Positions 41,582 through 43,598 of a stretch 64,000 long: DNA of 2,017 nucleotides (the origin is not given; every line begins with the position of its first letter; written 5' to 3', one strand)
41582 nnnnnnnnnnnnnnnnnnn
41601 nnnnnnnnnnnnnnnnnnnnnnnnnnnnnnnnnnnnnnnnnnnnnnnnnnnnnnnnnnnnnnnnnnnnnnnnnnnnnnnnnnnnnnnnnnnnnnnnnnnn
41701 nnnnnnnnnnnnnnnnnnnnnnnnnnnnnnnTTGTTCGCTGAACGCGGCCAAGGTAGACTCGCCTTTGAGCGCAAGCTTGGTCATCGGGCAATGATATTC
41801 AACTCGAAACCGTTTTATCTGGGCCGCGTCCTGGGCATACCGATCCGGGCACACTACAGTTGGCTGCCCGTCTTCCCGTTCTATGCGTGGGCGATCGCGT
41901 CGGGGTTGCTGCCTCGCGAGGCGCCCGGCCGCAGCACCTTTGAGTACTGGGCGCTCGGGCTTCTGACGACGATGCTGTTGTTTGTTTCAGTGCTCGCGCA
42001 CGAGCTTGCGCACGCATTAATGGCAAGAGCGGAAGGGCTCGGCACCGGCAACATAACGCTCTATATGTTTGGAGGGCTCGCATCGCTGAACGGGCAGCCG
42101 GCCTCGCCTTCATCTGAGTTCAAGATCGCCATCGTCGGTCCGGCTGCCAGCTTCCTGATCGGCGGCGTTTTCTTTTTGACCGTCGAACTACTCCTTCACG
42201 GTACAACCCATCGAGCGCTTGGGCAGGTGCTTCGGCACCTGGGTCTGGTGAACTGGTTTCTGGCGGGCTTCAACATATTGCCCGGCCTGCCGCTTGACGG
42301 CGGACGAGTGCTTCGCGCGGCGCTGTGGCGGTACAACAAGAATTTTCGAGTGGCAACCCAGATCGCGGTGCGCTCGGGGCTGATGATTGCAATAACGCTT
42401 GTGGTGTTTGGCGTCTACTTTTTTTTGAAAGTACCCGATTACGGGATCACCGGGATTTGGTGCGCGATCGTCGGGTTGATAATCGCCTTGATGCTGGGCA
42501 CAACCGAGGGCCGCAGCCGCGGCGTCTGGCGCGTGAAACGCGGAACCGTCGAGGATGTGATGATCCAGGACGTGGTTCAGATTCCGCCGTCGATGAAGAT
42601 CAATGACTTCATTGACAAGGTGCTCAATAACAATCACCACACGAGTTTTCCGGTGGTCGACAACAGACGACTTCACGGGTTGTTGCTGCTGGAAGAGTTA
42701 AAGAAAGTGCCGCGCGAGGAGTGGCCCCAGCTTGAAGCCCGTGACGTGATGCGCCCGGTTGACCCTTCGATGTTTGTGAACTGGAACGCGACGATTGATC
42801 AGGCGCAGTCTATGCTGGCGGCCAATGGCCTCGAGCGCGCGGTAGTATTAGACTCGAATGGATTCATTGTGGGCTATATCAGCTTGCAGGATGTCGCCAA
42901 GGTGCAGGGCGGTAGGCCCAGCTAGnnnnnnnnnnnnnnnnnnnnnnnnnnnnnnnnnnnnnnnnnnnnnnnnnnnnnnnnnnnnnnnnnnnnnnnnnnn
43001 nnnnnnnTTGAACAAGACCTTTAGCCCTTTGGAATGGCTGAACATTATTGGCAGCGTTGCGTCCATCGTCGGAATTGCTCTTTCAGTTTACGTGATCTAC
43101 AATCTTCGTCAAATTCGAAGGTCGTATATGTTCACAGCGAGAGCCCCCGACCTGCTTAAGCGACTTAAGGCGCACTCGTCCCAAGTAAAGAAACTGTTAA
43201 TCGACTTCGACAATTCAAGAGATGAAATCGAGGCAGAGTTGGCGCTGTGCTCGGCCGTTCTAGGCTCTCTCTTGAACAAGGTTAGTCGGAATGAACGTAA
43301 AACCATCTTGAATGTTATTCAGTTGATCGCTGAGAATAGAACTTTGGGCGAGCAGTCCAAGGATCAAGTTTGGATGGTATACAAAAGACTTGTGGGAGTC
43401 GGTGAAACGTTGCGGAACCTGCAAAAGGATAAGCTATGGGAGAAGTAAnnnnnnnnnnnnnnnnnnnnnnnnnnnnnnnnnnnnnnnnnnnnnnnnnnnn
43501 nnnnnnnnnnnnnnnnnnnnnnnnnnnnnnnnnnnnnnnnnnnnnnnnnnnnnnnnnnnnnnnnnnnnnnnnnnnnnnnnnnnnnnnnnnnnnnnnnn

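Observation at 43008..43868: AT-rich, translationally coupled two-gene cassette of unknown function wedged between convergent housekeeping genes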

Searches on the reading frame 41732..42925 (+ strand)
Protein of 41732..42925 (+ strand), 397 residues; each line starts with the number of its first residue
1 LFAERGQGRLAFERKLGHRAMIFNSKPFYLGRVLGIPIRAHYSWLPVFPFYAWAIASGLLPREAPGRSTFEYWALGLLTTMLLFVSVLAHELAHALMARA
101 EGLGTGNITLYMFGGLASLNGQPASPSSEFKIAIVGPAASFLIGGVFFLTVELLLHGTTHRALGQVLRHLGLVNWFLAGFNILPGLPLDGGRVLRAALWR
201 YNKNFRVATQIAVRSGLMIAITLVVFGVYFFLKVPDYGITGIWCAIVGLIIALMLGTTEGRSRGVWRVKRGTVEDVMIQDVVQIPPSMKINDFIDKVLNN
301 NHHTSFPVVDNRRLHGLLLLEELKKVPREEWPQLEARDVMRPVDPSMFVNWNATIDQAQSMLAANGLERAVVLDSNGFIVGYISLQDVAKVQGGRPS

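Call 4: search_protein_families(library=pfam, proteins=[window:41732-42925:+], max_evalue=1)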
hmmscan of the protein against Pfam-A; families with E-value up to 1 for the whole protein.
window:41732-42925:+ (397 aa): 4 families
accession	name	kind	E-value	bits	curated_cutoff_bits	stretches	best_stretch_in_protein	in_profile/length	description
PF02163.28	Peptidase_M50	-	4.4e-18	65.9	27.2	2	81-151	4-100/221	Peptidase family M50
PF00571.33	CBS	-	8.6e-15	55.3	24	2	273-326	1-54/57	CBS domain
PF13398.12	Peptidase_M50B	-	0.0023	18.1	26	1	81-151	19-89/201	Peptidase M50B-like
PF14012.11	DUF4229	-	0.0051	17.3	27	1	212-256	5-46/68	Protein of unknown function (DUF4229)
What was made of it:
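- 41732..42925 (+): Left flank: an M50 (site-2-type) metalloprotease with CBS domains. It is a conserved host gene and not part of the module. Pfam in call 4.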

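Call 24: find_related_loci(query=window:41732-42925:+, collection=genome_contigs, flank=6000)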
Query window:41732-42925:+ (397 aa) in genome_contigs; peptide patterns used: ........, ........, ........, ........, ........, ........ (x = any residue, [..] = any of these).
125 stretches matched a pattern; 37 encode a relative of the query (tblastn E <= 1e-3); 37 distinct loci.
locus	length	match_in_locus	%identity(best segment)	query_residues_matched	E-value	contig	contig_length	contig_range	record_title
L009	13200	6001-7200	78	1-397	0e+0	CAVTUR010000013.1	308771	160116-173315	MAG: Blastocatellia bacterium isolate MFD04944.bin.3.75 genome assembly, contig: contig_29242, whole genome shotgun sequ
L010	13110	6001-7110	82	21-390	0e+0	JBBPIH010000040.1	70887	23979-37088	MAG: Acidobacteriota bacterium isolate BPF2-12-14_bin_2 NODE_41_length_70887_cov_30.287356, whole genome shotgun sequenc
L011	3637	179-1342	79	7-392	0e+0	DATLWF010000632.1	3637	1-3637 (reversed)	MAG TPA_asm: Blastocatellia bacterium isolate SMAG_U13211 k141_245686, whole genome shotgun sequence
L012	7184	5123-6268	81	13-396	0e+0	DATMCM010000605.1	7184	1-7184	MAG TPA_asm: Blastocatellia bacterium isolate SMAG_U13382 k141_564525, whole genome shotgun sequence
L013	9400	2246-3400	77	7-391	0e+0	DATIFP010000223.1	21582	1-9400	MAG TPA_asm: Blastocatellia bacterium isolate SMAG_U16398 k141_2091084, whole genome shotgun sequence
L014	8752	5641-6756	83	21-392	0e+0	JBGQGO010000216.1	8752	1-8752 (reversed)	MAG: Blastocatellia bacterium isolate OBJ2_061818_090_26 k141_1655914_length_8752_cov_18.9238, whole genome shotgun sequ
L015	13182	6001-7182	80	1-392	0e+0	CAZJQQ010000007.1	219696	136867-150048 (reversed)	MAG TPA_asm: uncultured Clostridia bacterium isolate SRP119689_co1_191 genome assembly, contig: NODE_29_length_219696_co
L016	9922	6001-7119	80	21-393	0e+0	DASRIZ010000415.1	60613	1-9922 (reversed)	MAG TPA_asm: Blastocatellia bacterium isolate SMAG_U10123 k141_2986825, whole genome shotgun sequence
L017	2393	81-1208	82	19-394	0e+0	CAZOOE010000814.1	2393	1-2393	MAG TPA_asm: uncultured Clostridia bacterium isolate SRP273308_co1_75 genome assembly, contig: NODE_131449_length_2393_c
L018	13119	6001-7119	78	21-395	0e+0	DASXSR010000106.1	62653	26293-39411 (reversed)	MAG TPA_asm: Blastocatellia bacterium isolate SMAG_U4671 k141_2403951, whole genome shotgun sequence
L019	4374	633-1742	77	19-390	0e+0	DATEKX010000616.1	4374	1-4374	MAG TPA_asm: Blastocatellia bacterium isolate SMAG_U8901 k141_2100876, whole genome shotgun sequence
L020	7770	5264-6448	73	1-394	0e+0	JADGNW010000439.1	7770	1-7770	MAG: Blastocatellia bacterium isolate Chersky_418 k127_19374826, whole genome shotgun sequence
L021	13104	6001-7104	77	21-388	0e+0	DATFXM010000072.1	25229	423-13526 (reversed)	MAG TPA_asm: Blastocatellia bacterium isolate SMAG_U9517 k141_4869631, whole genome shotgun sequence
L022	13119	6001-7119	79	21-393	0e+0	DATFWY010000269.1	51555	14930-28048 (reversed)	MAG TPA_asm: Blastocatellia bacterium isolate SMAG_U9503 k141_14234649, whole genome shotgun sequence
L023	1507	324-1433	77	19-390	0e+0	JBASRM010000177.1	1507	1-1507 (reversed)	MAG: Blastocatellia bacterium isolate MFD13521_ilm_asm_bin21 k127_97702, whole genome shotgun sequence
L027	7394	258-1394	68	5-388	3e-175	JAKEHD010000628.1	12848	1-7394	MAG: Blastocatellia bacterium isolate PMV_6.28 PMV_6.28.k101_1429108, whole genome shotgun sequence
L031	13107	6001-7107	70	19-390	2e-166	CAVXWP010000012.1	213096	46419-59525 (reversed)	MAG: Blastocatellia bacterium isolate MFD04944.bin.1.11 genome assembly, contig: contig_38443, whole genome shotgun sequ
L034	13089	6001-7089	66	24-388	3e-155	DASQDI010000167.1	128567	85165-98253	MAG TPA_asm: Blastocatellia bacterium isolate SMAG_U11723 k141_251182, whole genome shotgun sequence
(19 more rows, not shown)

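Call 93: search_protein_families(library=pfam, proteins=[L011:1362-1718:+, L015:7371-7817:+, L016:7263-8408:+, L027:1441-2142:+, L031:7146-7340:+, L031:7353-7952:+, L034:7125-7526:+], max_evalue=0.001)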
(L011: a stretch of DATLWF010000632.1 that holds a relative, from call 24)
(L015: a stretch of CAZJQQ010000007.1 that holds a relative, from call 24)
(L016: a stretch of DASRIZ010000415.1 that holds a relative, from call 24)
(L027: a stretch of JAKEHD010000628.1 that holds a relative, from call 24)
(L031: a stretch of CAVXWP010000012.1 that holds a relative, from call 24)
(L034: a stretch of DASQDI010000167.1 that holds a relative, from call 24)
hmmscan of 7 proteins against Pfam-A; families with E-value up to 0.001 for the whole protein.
L011:1362-1718:+ (119 aa): 0 families

L015:7371-7817:+ (149 aa): 1 family
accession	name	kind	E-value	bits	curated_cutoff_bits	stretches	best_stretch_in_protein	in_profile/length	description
PF01085.23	HH_signal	-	2e-49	167.8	22.1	1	5-146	18-161/161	Hedgehog amino-terminal signalling domain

L016:7263-8408:+ (382 aa): 0 families

L027:1441-2142:+ (234 aa): 0 families

L031:7146-7340:+ (65 aa): 0 families

L031:7353-7952:+ (200 aa): 0 families

L034:7125-7526:+ (134 aa): 3 families
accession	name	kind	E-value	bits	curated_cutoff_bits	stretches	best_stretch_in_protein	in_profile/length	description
PF22659.2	YycE-like_C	-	4.6e-29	100.6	27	1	76-130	1-55/55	YycE-like C-terminal domain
PF22658.2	YycE-like_N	-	4.9e-28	97.2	27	1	11-62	1-52/52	YycE-like N-terminal domain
PF00903.31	Glyoxalase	-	2.5e-13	50.9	20.6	1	12-127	4-120/121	Glyoxalase/Bleomycin resistance protein/Dioxygenase superfamily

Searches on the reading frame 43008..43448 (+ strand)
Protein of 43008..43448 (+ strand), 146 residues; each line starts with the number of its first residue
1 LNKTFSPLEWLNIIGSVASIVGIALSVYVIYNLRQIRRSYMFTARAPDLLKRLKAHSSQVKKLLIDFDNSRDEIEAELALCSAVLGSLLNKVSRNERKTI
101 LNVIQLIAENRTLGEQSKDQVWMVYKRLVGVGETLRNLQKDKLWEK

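Call 4: search_protein_families(library=pfam, proteins=[window:43008-43448:+], max_evalue=1)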
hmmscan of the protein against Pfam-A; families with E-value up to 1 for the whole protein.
window:43008-43448:+ (146 aa): 2 families
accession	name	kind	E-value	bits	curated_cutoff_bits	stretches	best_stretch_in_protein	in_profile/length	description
PF06363.16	Picorna_P3A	-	0.11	12.8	25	0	9-32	68-91/98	Picornaviridae P3A protein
PF08700.17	VPS51_Exo84_N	-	0.18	12.3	24.2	1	105-141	30-66/87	Vps51/EXO84/COG1 N-terminal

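Call 5: search_protein_families(library=padloc, proteins=[window:43008-43448:+], max_evalue=10)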
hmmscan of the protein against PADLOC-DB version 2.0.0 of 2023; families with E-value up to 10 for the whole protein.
window:43008-43448:+ (146 aa): 1 family
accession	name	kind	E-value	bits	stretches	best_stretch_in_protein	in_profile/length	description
PDLC04113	JukA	-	0.022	12.4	1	61-110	95-144/245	-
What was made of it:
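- Closest known: JukAB and other two-gene systems in PADLOC-DB. Different: The only contact is a non-significant g1 hit to JukA (E=0.022, 12.4 bits, 50 residues; call 5).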

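Call 6: search_protein_families(library=phrogs, proteins=[window:43008-43448:+], max_evalue=10)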
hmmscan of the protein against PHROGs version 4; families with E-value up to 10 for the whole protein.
window:43008-43448:+ (146 aa): 6 families
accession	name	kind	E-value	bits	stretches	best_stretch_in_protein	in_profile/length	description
phrog_1009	-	unknown function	0.012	16.7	1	5-96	6-89/103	-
phrog_13707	-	unknown function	0.018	16.1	1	13-39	32-59/89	-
phrog_30768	-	unknown function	0.065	14.5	1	50-76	47-73/100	-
phrog_31646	-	unknown function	0.078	14.3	1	101-132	18-49/75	-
phrog_13115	-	unknown function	0.2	12.9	1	60-107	5-51/77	-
phrog_34361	-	unknown function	0.29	12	1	17-69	10-60/151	-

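Call 7: search_protein_families(library=ncbifam, proteins=[window:43008-43448:+], max_evalue=10)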
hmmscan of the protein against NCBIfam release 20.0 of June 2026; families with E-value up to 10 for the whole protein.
window:43008-43448:+ (146 aa): 2 families
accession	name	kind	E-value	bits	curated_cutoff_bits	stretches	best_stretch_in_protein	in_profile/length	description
TIGR04182.1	glyco_TIGR04182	equivalog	0.0062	16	325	1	2-32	218-248/293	S-layer glycoprotein N-glycosyltransferase AglJ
NF047625.1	AcylSulfactDhSauS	equivalog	0.089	11.6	600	1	71-131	44-105/464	acylating sulfoacetaldehyde dehydrogenase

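Call 8: find_homologous_proteins(query=window:43008-43448:+, max_evalue=0.01)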
Query window:43008-43448:+ (146 aa): 3 proteins with E <= 0.01 among 38 candidates.
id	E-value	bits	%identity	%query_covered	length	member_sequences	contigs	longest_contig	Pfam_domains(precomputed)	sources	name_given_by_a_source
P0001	6.1e-87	306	100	100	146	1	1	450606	-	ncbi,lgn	ncbi:MAG: hypothetical protein AABO41_00830 [Acidobacteriota bacterium]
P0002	8.1e-52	193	65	100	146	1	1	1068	-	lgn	-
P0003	3.5e-42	162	60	95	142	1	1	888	-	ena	-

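Call 28: predict_structure(alignment_id=A3)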
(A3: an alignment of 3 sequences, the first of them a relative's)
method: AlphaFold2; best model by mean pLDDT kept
length: 146 residues; sequences in the alignment: 3
mean_pLDDT: 79.5   pTM: 0.65
mean pLDDT of the five models: 79.5, 78.5, 70.6, 54.1, 40.3
residues with pLDDT >= 90: 56; 70-90: 49; 50-70: 36; < 50: 5
segments of 3 or more residues with pLDDT < 50: none
pLDDT, mean of each block of 10 residues (from residue 1): 62 66 69 56 70 93 93 94 89 81 91 87 93 82 58
secondary structure, 60 per line:
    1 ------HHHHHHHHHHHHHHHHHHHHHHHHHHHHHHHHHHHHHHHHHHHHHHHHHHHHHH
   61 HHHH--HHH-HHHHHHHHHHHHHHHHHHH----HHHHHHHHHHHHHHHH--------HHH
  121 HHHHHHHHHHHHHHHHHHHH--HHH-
elements in order: H7-64 H71-89 H94-109 H118-140
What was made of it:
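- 43008..43448 (+): g1: a 146-aa membrane-anchored protein. It has a short N-terminus, one TM helix (residues 13-31, nt 43044-43100), the basic juxtamembrane motif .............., and a cytoplasmic four-helix bundle (about residues 45-140). AlphaFold2 gives mean pLDDT 79.5, about 90 over residues 50-140 (call 28).
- On Up-down four-helix bundle (g1 cytoplasmic domain): pLDDT is about 90 over residues 50-140 (call 28).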

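Call 73: search_solved_structures(query=A5, max_evalue=10)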
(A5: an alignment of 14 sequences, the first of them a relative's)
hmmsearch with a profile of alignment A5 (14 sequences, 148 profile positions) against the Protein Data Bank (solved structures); distinct sequences matched with E-value up to 10: 102 (the best 60 are shown).
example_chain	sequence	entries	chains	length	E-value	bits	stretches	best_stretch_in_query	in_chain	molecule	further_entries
3jqh_A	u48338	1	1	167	1.5e-08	38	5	84-141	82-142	C-type lectin domain family 4 member M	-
7y9n_A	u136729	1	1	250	0.0011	22.3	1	66-142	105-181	Spike protein S2',5HB-H2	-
7vf3_B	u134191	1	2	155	0.014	18.7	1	80-127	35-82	Uteroglobin,PB1m7 peptide,Uteroglobin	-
6nuk_A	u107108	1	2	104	0.031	17.6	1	53-132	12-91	Ferredog-Diesel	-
7vg7_B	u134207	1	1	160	0.033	17.5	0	80-117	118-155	Uteroglobin,PB1m6A9 peptide,Uteroglobin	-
8vcc_A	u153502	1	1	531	0.035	17.4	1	53-131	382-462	hemagglutinin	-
1jsd_B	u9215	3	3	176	0.048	17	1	53-132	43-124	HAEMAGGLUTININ (HA2 CHAIN)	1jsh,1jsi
6hjn_B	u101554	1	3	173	0.062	16.6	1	57-135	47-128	Hemagglutinin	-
6hjp_B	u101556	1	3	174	0.062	16.6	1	57-135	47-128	Hemagglutinin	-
6hjr_B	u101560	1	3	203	0.072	16.4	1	57-135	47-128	Hemagglutinin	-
6hjq_B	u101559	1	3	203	0.16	15.3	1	57-135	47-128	Hemagglutinin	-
9y6s_9U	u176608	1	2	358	0.16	15.2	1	41-110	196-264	DUF4200 domain-containing protein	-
9j5l_2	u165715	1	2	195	0.17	15.2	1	58-135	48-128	Designed influenza hemagglutinin stem #219 HA2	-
6uz7_Bh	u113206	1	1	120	0.17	15.1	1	70-128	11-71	KLLA0F05247p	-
2wrh_I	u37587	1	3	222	0.19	15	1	57-131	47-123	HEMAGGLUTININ HA2 CHAIN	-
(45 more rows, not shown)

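Call 74: search_protein_families(library=pfam, alignment_id=A5, max_evalue=0.1)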
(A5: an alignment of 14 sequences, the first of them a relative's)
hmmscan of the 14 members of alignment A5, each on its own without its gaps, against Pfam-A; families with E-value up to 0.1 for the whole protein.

A. member 1, P0001 (146 aa): 0 families

B. families by the number of members that match (of 14 scanned): 24 families
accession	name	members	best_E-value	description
PF09036.15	Bcr-Abl_Oligo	4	0.0076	Bcr-Abl oncoprotein oligomerisation domain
PF24550.1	LIS_MGM1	3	0.009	Dynamin-like GTPase MGM1-like, lipid interacting stalk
PF07889.17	DUF1664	3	0.022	Protein of unknown function (DUF1664)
PF08700.17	VPS51_Exo84_N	2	0.002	Vps51/EXO84/COG1 N-terminal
PF06103.16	DUF948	2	0.0084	Bacterial protein of unknown function (DUF948)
PF04108.17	ATG17_like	2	0.025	Autophagy protein ATG17-like domain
PF05974.18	DUF892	2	0.036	Domain of unknown function (DUF892)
PF05537.16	DUF759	2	0.043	Borrelia burgdorferi protein of unknown function (DUF759)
PF20169.3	DUF6537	2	0.05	Family of unknown function (DUF6537)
PF10498.14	IFT57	1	0.00033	Intra-flagellar transport protein 57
PF01544.23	CorA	1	0.0014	CorA-like Mg2+ transporter protein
PF16740.10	SKA2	1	0.013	Spindle and kinetochore-associated protein 2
PF22238.1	RIP_P131-like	1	0.014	RIP/P131 family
PF04513.17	Baculo_PEP_C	1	0.02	Baculovirus polyhedron envelope protein, PEP, C terminus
PF05377.16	FlaC_arch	1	0.026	Flagella accessory protein C (FlaC)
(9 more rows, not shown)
